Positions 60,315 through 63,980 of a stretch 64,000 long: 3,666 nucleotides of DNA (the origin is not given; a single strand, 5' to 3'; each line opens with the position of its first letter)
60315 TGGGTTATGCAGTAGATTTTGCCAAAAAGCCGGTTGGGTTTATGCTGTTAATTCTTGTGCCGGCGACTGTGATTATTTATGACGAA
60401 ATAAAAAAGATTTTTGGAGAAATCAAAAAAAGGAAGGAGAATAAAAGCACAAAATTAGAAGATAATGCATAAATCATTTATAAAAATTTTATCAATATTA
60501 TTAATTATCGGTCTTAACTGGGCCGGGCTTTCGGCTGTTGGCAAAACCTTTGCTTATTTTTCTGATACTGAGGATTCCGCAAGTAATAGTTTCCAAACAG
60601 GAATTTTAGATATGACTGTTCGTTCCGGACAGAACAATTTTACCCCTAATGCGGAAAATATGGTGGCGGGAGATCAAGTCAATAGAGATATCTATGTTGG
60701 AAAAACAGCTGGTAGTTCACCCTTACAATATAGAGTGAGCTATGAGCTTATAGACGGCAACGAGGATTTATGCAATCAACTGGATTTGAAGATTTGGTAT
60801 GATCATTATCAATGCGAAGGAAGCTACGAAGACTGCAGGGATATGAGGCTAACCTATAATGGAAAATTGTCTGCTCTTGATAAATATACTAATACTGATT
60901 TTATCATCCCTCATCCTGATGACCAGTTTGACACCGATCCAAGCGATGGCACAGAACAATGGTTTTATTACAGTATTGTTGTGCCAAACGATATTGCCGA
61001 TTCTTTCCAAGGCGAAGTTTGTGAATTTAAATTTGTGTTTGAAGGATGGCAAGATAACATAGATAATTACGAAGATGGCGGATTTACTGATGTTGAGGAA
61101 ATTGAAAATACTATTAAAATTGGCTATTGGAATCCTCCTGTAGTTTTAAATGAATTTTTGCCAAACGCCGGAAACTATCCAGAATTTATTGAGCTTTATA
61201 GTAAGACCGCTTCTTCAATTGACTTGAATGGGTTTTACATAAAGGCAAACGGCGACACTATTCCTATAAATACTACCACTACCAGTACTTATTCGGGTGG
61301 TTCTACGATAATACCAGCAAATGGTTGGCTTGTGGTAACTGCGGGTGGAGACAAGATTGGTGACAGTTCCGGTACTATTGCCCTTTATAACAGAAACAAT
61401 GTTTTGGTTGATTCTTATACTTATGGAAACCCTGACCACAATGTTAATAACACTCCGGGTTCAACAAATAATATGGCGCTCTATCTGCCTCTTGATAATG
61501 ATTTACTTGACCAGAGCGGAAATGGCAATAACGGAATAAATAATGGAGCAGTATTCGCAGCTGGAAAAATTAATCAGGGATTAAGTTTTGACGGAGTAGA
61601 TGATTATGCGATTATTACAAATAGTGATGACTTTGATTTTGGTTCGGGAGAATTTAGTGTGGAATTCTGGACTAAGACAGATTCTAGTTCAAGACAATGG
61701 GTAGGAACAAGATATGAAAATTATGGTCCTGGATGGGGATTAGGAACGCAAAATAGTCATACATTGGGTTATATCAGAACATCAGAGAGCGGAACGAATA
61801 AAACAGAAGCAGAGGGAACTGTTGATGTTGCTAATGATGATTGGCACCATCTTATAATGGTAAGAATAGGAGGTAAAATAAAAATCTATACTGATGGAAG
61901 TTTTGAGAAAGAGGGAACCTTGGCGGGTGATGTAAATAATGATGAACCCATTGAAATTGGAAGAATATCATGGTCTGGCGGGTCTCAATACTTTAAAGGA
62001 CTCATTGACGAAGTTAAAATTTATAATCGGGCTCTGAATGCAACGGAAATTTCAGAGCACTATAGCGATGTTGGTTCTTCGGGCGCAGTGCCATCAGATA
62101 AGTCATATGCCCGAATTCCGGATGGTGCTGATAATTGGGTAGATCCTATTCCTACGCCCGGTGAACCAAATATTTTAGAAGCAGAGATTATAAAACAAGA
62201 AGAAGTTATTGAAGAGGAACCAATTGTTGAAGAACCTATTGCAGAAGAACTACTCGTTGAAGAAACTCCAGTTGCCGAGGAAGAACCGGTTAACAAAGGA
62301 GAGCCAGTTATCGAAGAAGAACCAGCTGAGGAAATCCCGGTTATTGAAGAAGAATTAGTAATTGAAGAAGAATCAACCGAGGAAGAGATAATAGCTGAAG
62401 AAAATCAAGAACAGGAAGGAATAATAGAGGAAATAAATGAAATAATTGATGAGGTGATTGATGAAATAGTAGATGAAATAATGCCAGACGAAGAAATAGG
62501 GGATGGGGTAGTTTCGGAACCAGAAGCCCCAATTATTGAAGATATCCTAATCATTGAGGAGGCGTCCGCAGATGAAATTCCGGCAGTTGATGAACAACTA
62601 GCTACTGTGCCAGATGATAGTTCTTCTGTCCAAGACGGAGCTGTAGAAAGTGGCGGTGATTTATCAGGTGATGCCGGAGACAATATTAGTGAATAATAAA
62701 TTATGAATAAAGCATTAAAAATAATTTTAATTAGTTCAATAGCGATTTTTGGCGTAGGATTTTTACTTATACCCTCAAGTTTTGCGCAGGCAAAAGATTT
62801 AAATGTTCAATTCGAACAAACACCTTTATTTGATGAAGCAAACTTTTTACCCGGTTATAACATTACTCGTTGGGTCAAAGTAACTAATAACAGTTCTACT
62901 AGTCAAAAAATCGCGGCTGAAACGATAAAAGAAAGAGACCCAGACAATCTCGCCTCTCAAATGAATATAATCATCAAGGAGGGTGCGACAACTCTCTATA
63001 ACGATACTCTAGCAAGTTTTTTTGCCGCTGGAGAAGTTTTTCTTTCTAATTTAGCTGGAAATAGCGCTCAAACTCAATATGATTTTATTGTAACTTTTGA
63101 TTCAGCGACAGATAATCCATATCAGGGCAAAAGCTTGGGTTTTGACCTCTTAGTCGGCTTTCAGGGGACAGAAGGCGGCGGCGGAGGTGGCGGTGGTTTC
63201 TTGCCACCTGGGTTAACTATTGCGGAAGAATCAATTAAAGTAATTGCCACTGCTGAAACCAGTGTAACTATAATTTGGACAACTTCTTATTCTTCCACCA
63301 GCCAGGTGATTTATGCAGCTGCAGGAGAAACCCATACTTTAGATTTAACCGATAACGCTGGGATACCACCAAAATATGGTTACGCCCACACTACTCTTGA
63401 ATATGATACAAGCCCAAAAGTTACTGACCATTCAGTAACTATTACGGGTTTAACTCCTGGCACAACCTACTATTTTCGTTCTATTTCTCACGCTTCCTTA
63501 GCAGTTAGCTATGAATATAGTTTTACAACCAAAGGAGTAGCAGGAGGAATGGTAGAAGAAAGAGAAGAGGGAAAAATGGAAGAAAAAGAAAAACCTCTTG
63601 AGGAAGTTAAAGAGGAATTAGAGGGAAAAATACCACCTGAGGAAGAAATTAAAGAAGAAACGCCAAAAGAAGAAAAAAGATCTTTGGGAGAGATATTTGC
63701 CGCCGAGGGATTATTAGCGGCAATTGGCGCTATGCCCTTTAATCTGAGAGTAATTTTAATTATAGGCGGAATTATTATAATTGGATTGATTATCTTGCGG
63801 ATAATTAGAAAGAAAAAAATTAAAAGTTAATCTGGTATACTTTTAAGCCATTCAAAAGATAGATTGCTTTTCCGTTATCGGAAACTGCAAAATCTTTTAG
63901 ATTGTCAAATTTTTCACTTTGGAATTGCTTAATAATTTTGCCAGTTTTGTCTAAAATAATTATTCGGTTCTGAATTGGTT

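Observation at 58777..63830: SipW/TasA-type secreted fibre-adhesin operon in a CPR-like genome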

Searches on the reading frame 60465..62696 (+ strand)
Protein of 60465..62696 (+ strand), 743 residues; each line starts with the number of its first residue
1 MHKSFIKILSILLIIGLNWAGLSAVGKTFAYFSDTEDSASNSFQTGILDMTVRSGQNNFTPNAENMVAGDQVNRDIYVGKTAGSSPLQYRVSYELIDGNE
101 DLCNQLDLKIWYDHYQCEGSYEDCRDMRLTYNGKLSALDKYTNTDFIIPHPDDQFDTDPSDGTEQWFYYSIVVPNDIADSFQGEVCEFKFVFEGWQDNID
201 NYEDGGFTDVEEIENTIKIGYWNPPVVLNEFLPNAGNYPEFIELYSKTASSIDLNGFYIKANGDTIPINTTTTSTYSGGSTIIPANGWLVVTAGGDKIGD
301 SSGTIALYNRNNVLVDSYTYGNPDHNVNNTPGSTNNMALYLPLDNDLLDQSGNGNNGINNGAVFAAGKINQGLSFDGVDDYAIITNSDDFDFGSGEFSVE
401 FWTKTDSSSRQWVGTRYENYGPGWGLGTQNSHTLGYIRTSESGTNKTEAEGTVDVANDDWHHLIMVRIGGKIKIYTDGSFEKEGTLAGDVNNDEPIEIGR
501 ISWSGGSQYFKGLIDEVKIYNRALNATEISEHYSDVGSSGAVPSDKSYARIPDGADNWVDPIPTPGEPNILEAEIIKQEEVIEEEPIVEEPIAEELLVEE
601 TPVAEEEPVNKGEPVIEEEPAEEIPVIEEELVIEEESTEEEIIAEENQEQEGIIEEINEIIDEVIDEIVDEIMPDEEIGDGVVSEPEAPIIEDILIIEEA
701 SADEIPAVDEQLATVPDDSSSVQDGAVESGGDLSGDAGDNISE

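Call 3: search_protein_families(library=pfam, proteins=[window:60465-62696:+], max_evalue=1)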
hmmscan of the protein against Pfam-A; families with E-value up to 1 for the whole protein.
window:60465-62696:+ (743 aa): 6 families
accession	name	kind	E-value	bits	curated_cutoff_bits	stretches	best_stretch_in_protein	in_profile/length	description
PF13385.13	Laminin_G_3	-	1.3e-25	90.7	27.6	1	376-530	1-151/151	Concanavalin A-like lectin/glucanases superfamily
PF00932.25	LTD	-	4.1e-12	46.9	34.3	1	224-321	6-108/109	Lamin Tail Domain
PF12389.13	Peptidase_M73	-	1.5e-06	28.6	22.5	1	25-80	21-72/196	Camelysin metallo-endopeptidase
PF07953.20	Toxin_R_bind_N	-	1.5e-05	25.3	23.8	1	344-524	1-191/191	Clostridium neurotoxin, N-terminal receptor binding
PF02973.23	Sialidase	-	0.011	15.7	26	1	470-531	117-183/189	Sialidase, N-terminal domain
PF02210.31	Laminin_G_2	-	0.05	14.5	22.9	1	442-519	38-123/126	Laminin G domain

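Call 4: search_protein_families(library=ncbifam, proteins=[window:60465-62696:+], max_evalue=1)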
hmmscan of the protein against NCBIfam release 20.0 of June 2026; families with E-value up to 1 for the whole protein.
window:60465-62696:+ (743 aa): 3 families
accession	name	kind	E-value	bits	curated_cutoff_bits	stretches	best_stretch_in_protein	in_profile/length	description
NF052521.1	TafC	equivalog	1.1e-08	34.6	410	1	370-540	192-369/373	TafC family fimbrial protein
TIGR04088.1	cognate_SipW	domain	3.9e-08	33.2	19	1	22-46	9-32/34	SipW-dependent-type signal peptide-containing protein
TIGR03668.1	Rv0121_F420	hypoth_equivalog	0.16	12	119.15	1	452-482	76-106/141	TIGR03668 family PPOX class F420-dependent oxidoreductase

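Call 7: search_solved_structures(query=window:60465-62696:+, max_evalue=1, show_alignments=1)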
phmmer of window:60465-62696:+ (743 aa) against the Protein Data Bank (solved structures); distinct sequences matched with E-value up to 1: 2.
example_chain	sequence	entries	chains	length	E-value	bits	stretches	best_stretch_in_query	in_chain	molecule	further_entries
5hon_A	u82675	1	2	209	0.0022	19.9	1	344-531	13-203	Extracellular arabinanase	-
4qvs_A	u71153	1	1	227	0.0053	18.7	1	345-530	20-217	S-layer domain-containing protein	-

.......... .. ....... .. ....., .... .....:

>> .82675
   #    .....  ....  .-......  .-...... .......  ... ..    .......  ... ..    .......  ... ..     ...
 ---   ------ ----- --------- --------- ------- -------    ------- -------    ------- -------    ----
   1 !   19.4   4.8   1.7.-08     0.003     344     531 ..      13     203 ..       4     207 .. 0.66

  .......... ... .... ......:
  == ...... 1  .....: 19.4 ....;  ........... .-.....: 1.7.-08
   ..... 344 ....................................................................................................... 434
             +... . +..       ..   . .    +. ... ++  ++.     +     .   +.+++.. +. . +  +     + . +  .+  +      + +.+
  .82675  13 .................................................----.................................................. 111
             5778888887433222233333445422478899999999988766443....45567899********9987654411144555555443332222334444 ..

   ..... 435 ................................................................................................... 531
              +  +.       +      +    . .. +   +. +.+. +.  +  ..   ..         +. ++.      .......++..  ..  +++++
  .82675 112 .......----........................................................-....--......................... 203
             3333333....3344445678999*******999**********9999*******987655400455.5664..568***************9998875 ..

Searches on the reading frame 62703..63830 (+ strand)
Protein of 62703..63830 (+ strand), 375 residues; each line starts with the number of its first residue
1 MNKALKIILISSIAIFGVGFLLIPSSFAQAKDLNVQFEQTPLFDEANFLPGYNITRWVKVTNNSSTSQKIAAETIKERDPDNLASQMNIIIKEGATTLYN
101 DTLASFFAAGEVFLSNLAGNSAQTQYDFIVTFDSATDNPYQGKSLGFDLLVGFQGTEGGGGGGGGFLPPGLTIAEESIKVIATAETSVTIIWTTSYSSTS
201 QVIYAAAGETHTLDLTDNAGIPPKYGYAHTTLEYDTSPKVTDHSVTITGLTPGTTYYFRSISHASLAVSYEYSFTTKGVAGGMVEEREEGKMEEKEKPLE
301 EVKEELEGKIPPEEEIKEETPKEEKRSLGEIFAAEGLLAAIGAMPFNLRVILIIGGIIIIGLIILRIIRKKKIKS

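Call 3: search_protein_families(library=pfam, proteins=[window:62703-63830:+], max_evalue=1)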
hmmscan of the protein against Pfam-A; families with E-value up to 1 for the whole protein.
window:62703-63830:+ (375 aa): 5 families
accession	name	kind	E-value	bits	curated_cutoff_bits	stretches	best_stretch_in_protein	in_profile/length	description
PF16656.11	Pur_ac_phosph_N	-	3.8e-10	40.6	30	1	179-276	5-93/93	Purple acid Phosphatase, N-terminal domain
PF00041.27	fn3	-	0.0035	18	25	1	178-259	6-65/84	Fibronectin type III domain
PF13505.12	OMP_b-brl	-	0.034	14.7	28.7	1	141-275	39-155/175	Outer membrane protein beta-barrel domain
PF25059.1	FN3_DSCAM-DSCAML_C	-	0.21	12.4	39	1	239-284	41-87/89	DSCAM/DSCAML C-terminal Fn3-like domain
PF02009.21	RIFIN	-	0.26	11.6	32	1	294-374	236-316/327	Rifin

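Call 4: search_protein_families(library=ncbifam, proteins=[window:62703-63830:+], max_evalue=1)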
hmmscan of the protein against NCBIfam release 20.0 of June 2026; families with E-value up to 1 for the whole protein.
window:62703-63830:+ (375 aa): 1 family
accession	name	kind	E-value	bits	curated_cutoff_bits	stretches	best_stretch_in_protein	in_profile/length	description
TIGR01477.1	RIFIN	paralog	0.055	13.2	176.95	1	292-374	263-345/356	variant surface antigen, rifin family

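Call 6: search_solved_structures(query=window:62703-63830:+, max_evalue=1, show_alignments=2)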
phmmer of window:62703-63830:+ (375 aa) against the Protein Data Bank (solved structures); distinct sequences matched with E-value up to 1: 8.
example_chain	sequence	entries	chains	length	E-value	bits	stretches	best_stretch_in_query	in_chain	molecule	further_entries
2gbm_A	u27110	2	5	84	0.38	13.2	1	152-170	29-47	Ubiquitin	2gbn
4gqp_H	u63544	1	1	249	0.42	13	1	79-204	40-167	Anti-METH scFv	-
8h3b_A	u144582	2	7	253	0.52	12.7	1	85-203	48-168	Single Chain Variable Fragment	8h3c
6pln_A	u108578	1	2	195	0.53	12.7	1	254-326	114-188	Transcription factor E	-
9fyl_A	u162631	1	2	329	0.64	12.4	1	16-83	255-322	Glycoside hydrolase family 20 catalytic domain-containing protein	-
7yue_A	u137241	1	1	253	0.69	12.3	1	86-253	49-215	Single chain variable Fragment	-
8u5d_A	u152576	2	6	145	0.69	12.3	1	155-185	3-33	Heat-labile enterotoxin B chain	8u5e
5j7k_A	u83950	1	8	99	0.77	12.2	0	235-260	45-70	FN3con-a-lys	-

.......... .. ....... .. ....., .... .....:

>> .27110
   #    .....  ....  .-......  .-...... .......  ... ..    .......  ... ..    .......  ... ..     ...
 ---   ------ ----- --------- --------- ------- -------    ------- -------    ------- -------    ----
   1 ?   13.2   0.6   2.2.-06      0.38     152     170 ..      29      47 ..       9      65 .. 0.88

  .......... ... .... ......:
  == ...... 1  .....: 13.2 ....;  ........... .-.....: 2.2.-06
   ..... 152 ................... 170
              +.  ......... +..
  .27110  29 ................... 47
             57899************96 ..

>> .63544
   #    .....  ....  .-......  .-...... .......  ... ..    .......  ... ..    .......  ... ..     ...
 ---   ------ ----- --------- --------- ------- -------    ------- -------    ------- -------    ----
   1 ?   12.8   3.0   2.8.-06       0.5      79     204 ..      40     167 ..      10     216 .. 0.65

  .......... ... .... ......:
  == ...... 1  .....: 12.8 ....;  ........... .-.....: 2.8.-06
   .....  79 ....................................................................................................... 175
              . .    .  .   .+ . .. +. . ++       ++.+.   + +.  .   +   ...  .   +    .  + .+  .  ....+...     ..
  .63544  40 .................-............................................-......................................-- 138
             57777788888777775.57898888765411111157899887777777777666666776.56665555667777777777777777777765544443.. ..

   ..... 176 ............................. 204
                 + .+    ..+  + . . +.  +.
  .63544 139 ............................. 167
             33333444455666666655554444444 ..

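Call 30: find_homologous_proteins(query=window:62703-63830:+, max_evalue=0.001)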
Query window:62703-63830:+ (375 aa): 366 proteins with E <= 0.001 among 8000 candidates; the best 120 are listed.
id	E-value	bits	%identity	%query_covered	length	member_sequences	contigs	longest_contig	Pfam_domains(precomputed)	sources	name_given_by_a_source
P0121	2.1e-240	815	100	100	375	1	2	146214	PF16656.12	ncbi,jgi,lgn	-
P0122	2.4e-150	519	82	82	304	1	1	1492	PF16656.12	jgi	-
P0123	1.1e-140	487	61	93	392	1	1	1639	PF16656.12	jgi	jgi:hypothetical protein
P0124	1.4e-129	450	59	99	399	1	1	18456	PF16656.12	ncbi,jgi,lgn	-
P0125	8.7e-128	445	65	84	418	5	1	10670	PF16656.12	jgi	-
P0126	2.0e-123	430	57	100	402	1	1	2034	PF16656.12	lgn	-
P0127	6.0e-122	425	55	93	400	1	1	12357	PF16656.12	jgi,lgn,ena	-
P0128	6.6e-122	425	56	93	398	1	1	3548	PF16656.12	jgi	-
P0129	6.9e-121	422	54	99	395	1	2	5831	PF16656.12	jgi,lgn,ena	-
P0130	7.3e-121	422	53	94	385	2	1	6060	PF00041.28,PF16656.12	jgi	-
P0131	7.0e-120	419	54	93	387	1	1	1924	PF00041.28,PF16656.12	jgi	jgi:hypothetical protein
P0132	2.4e-119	417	51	100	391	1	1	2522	PF16656.12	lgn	-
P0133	1.4e-118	414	60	92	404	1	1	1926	PF16656.12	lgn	-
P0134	1.8e-117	411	56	93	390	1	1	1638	PF16656.12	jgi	jgi:hypothetical protein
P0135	5.8e-117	409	57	92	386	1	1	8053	PF00041.28,PF16656.12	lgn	-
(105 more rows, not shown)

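Call 37: search_solved_structures(query=A2, max_evalue=10, show_alignments=2)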
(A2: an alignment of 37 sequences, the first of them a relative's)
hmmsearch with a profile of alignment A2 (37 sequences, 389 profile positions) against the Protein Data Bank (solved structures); distinct sequences matched with E-value up to 10: 17.
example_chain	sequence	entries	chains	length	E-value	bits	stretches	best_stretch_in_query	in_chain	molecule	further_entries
6git_A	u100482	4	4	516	0.025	16.8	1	242-282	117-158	Purple acid phosphatase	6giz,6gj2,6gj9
6gja_A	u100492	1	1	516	0.025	16.8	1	242-282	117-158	Purple acid phosphatase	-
1x5g_A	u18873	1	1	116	0.13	14.5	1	232-266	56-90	Neogenin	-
3klq_A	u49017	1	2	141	0.14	14.4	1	110-163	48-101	Putative pilus anchoring protein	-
5j7k_A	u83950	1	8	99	0.16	14.2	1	242-264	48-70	FN3con-a-lys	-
8k6t_A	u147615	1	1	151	0.17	14.1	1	110-162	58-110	FctB3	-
2yux_A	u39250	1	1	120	0.24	13.6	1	243-281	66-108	Myosin-binding protein C, slow-type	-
6a69_A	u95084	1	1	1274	0.42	12.8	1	278-383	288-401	Plasma membrane calcium-transporting ATPase 1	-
3lpw_A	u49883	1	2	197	0.77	12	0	182-197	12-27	A77-A78 domain from Titin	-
6mfa_A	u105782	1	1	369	1.1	11.4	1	251-268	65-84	Fibronectin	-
7o4h_A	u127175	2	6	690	1.3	11.2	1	289-344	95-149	cGMP-gated cation channel alpha-1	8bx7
9vee_A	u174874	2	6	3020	1.5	11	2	295-363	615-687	Piezo-type mechanosensitive ion channel component 2,Green fluorescent protein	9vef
4u3h_A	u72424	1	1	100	2.4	10.3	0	247-264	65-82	FN3con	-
1xzw_A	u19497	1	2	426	2.8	10.1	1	188-263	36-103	purple acid phosphatase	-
7cu3_B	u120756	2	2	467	4.1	9.6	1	301-357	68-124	Transmembrane protein FAM155A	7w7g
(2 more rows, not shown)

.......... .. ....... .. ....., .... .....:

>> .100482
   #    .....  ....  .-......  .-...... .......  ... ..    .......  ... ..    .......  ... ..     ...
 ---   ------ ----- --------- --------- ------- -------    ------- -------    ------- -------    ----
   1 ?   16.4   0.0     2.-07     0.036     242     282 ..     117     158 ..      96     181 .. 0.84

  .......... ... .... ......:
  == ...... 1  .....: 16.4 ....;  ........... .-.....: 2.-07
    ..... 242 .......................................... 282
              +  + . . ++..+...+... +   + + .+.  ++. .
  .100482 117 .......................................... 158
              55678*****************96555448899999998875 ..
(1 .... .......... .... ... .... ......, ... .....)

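Call 41: predict_structure(alignment_id=A2)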
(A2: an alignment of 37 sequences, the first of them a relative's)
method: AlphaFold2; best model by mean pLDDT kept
length: 375 residues; sequences in the alignment: 37
mean_pLDDT: 77.8   pTM: 0.43
mean pLDDT of the five models: 77.8, 77.0, 76.0, 75.2, 73.9
residues with pLDDT >= 90: 169; 70-90: 104; 50-70: 24; < 50: 78
segments of 3 or more residues with pLDDT < 50: 158-169, 281-345
pLDDT, mean of each block of 10 residues (from residue 1): 80 67 58 87 88 95 92 91 96 97 95 94 97 86 90 68 35 79 95 88 96 90 94 88 95 97 84 90 38 38 37 37 42 45 55 90 90 70
secondary structure, 60 per line:
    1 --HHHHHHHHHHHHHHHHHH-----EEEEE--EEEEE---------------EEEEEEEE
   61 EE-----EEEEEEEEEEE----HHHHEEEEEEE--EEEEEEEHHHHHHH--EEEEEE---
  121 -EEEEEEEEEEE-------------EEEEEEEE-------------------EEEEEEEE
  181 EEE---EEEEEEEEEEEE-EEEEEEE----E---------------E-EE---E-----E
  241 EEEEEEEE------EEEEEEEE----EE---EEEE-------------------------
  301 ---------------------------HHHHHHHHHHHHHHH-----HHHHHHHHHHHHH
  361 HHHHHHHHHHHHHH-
elements in order: H3-20 E26-30 E33-37 E53-62 E68-78 H83-86 E87-93 E96-102 H103-109 E112-117 E122-132 E146-153 E173-183 E187-198 E200-206 E240-248 E255-262 E272-275 H328-342 H348-374

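Call 51: search_protein_families(library=pfam, alignment_id=A2, max_evalue=1)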
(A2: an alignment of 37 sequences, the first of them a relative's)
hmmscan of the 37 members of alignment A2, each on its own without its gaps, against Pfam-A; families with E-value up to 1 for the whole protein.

A. member 1, P0121 (375 aa): 5 families
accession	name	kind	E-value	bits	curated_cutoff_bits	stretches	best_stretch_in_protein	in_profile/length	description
PF16656.11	Pur_ac_phosph_N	-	3.8e-10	40.6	30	1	179-276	5-93/93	Purple acid Phosphatase, N-terminal domain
PF00041.27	fn3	-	0.0035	18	25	1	178-259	6-65/84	Fibronectin type III domain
PF13505.12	OMP_b-brl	-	0.034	14.7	28.7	1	141-275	39-155/175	Outer membrane protein beta-barrel domain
PF25059.1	FN3_DSCAM-DSCAML_C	-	0.21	12.4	39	1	239-284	41-87/89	DSCAM/DSCAML C-terminal Fn3-like domain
PF02009.21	RIFIN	-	0.26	11.6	32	1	294-374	236-316/327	Rifin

B. families by the number of members that match (of 37 scanned): 51 families (the first 25 are shown)
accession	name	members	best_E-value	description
PF16656.11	Pur_ac_phosph_N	37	1.5e-15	Purple acid Phosphatase, N-terminal domain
PF00041.27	fn3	33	8.3e-07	Fibronectin type III domain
PF16655.11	PhoD_N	17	0.0084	PhoD-like phosphatase, N-terminal domain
PF25059.1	FN3_DSCAM-DSCAML_C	15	0.0032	DSCAM/DSCAML C-terminal Fn3-like domain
PF02009.21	RIFIN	5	0.0016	Rifin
PF14316.11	DUF4381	4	0.024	Domain of unknown function (DUF4381)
PF17410.7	Stevor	3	0.0057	Subtelomeric Variable Open Reading frame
PF25667.1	ASFV_P17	2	0.0015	African swine fever virus minor capsid protein p17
PF19868.4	DUF6341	2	0.036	Family of unknown function (DUF6341)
PF05975.17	EcsB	2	0.085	Bacterial ABC transporter protein EcsB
PF12725.13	DUF3810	2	0.13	Protein of unknown function (DUF3810)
PF17359.7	DUF5385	2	0.19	Family of unknown function (DUF5385)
PF12669.12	FeoB_associated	1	0.0079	FeoB-associated Cys-rich membrane protein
PF22285.2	DUF6962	1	0.012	Family of unknown function (DUF6962)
PF21314.2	TM_ErbB1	1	0.02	Epidermal growth factor receptor transmembrane-juxtamembrane segment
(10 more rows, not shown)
